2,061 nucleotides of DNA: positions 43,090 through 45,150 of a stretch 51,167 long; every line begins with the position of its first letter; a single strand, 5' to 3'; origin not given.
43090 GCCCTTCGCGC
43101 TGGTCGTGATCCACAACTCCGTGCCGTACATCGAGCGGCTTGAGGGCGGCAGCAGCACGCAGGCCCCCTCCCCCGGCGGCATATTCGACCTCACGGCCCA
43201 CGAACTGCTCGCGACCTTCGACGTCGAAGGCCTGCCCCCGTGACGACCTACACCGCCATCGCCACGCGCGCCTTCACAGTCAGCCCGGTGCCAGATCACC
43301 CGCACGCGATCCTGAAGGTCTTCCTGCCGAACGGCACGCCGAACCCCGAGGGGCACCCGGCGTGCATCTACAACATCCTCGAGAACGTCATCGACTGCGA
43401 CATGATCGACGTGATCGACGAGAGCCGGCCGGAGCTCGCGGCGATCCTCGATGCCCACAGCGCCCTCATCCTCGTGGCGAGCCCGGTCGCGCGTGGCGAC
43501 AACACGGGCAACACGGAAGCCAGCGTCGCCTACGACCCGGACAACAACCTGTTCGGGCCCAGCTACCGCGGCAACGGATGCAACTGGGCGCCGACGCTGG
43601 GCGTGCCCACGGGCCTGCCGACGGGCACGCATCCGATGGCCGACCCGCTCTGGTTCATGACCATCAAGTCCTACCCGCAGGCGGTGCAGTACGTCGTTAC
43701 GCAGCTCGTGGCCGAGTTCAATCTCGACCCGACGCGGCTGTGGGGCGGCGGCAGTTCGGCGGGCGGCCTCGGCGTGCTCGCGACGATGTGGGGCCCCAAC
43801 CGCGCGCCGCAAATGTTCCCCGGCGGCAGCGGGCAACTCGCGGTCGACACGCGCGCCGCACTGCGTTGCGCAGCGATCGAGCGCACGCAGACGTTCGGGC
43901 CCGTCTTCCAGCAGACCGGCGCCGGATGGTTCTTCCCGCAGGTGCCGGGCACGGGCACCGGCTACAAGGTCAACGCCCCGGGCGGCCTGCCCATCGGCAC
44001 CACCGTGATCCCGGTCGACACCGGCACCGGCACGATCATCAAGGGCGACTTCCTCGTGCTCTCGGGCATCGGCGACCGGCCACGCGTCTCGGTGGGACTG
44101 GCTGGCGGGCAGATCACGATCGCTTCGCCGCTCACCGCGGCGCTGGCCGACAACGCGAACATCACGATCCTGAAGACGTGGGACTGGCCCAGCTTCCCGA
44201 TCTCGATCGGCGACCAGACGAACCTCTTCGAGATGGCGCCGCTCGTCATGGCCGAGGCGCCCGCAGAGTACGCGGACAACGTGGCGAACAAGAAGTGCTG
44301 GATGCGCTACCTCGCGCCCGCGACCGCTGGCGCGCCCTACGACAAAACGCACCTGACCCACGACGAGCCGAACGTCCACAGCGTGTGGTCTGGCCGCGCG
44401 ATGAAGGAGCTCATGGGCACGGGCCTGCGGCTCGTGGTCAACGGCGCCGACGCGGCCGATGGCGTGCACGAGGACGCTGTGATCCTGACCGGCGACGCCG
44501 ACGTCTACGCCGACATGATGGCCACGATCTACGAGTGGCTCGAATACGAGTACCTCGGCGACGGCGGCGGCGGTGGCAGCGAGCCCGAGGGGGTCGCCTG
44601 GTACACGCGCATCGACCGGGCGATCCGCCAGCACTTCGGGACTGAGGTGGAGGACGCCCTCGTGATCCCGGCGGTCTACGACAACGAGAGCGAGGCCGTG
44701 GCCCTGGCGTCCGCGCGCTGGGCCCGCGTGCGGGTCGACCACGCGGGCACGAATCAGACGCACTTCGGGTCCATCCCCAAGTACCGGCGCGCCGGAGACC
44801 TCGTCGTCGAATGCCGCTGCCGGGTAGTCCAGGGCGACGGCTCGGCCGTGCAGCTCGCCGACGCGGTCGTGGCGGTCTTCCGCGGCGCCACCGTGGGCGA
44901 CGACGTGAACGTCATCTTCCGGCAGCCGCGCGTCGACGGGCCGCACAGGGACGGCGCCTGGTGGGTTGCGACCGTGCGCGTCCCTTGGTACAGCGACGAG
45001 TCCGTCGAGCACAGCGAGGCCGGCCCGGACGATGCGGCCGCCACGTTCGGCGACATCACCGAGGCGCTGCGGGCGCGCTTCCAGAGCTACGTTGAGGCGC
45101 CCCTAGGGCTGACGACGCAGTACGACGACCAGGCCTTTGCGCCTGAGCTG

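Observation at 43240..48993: A 1,917-aa multi-enzyme ORF occupies the tail-terminator slot, suggesting an enzyme-armed neck or collar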

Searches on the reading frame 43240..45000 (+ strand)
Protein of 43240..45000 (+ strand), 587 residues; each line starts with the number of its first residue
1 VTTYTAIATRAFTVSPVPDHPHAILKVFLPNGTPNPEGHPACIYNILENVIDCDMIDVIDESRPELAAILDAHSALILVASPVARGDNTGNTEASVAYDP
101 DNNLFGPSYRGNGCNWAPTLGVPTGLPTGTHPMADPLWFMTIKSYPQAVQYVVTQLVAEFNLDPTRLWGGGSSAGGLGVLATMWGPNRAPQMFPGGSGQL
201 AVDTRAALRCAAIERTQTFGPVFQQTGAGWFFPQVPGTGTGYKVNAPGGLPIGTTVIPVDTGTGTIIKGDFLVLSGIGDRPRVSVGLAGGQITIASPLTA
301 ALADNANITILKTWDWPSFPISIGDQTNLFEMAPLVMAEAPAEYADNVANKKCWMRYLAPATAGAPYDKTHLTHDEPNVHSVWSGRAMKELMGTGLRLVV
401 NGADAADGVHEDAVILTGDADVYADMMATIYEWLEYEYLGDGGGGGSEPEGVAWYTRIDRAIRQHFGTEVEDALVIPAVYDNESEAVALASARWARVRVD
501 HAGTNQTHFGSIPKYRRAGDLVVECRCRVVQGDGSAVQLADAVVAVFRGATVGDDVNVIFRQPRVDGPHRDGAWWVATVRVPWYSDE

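Call 34: find_related_loci(query=A1, collection=viral_contigs, flank=8000)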
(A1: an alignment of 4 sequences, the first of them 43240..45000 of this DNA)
Query A1 (587 aa) in viral_contigs; peptide patterns used: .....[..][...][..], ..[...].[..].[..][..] (x = any residue, [..] = any of these).
44 stretches matched a pattern, but none encodes a relative of the query by tblastn (E <= 1e-3).

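Call 41: predict_structure(alignment_id=A1)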
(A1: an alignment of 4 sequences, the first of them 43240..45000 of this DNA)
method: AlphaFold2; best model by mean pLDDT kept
length: 587 residues; sequences in the alignment: 4
mean_pLDDT: 31.1   pTM: 0.27
mean pLDDT of the five models: 31.1, 27.0, 25.9, 25.2, 24.8
residues with pLDDT >= 90: 0; 70-90: 0; 50-70: 33; < 50: 554
segments of 3 or more residues with pLDDT < 50: 1-23, 31-41, 47-55, 81-587
pLDDT, mean of each block of 10 residues (from residue 1): 30 44 51 42 47 46 52 53 31 28 28 24 24 28 42 46 41 31 31 29 29 23 23 24 26 29 31 26 26 29 28 24 28 26 33 23 26 28 28 26 29 30 30 24 24 24 30 24 22 25 25 27 31 33 35 36 30 36 34
secondary structure, 60 per line:
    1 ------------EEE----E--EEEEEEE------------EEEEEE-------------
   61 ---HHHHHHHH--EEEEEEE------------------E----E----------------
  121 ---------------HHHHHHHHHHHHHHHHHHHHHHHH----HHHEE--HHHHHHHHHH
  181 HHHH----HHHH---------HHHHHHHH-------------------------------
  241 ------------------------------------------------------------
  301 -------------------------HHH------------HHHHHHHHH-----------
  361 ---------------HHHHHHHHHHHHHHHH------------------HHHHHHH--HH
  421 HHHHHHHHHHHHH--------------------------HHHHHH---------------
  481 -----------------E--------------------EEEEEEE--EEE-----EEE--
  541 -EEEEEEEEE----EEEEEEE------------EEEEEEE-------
elements in order: E13-15 E23-29 E42-47 H64-71 E74-80 H136-159 H171-184 H189-192 H202-209 H341-349 H376-391 H410-416 H419-433 H460-465 E519-525 E528-530 E536-538 E542-550 E555-561 E574-580

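Call 42: search_protein_families(library=pfam, alignment_id=A1, max_evalue=10)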
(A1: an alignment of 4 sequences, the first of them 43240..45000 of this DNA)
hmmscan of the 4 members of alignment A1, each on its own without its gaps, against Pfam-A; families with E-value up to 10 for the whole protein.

A. member 1, window:43240-45000:+ (587 aa): 1 family
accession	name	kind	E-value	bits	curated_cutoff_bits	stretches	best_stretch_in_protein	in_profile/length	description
PF13554.12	Phage_tail_terminator_5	-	1.4e-06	29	27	1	458-583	2-127/127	Phage tail terminator protein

B. families by the number of members that match (of 4 scanned): 1 family
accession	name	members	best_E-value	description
PF13554.12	Phage_tail_terminator_5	1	1.4e-06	Phage tail terminator protein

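Call 43: search_solved_structures(query=A1, max_evalue=10, show_alignments=3)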
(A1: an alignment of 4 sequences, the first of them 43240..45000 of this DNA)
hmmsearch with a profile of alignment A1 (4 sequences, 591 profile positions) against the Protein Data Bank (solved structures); distinct sequences matched with E-value up to 10: 4.
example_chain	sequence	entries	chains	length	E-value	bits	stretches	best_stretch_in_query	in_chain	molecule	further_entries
1qz3_A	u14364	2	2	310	0.58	11.8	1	148-182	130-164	CARBOXYLESTERASE EST2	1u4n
1evq_A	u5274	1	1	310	0.58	11.8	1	148-182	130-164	SERINE HYDROLASE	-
2hm7_A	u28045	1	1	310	0.58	11.8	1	148-182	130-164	Carboxylesterase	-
9ju4_A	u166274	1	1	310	0.58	11.8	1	148-182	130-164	Alpha/beta hydrolase fold-3 domain protein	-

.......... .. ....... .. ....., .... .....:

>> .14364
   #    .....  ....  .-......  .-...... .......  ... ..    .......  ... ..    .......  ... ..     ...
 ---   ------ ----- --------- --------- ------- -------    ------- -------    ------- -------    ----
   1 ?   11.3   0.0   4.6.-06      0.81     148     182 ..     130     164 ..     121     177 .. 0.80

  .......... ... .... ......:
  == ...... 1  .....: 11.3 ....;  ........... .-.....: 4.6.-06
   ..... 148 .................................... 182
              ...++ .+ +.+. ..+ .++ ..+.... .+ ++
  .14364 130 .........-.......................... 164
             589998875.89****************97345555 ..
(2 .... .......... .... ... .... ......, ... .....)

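Call 67: find_related_loci(query=A1, collection=genome_contigs, flank=8000)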
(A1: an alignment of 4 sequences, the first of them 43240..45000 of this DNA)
Query A1 (587 aa) in genome_contigs; peptide patterns used: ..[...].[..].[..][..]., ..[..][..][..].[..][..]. (x = any residue, [..] = any of these).
13 stretches matched a pattern, but none encodes a relative of the query by tblastn (E <= 1e-3).
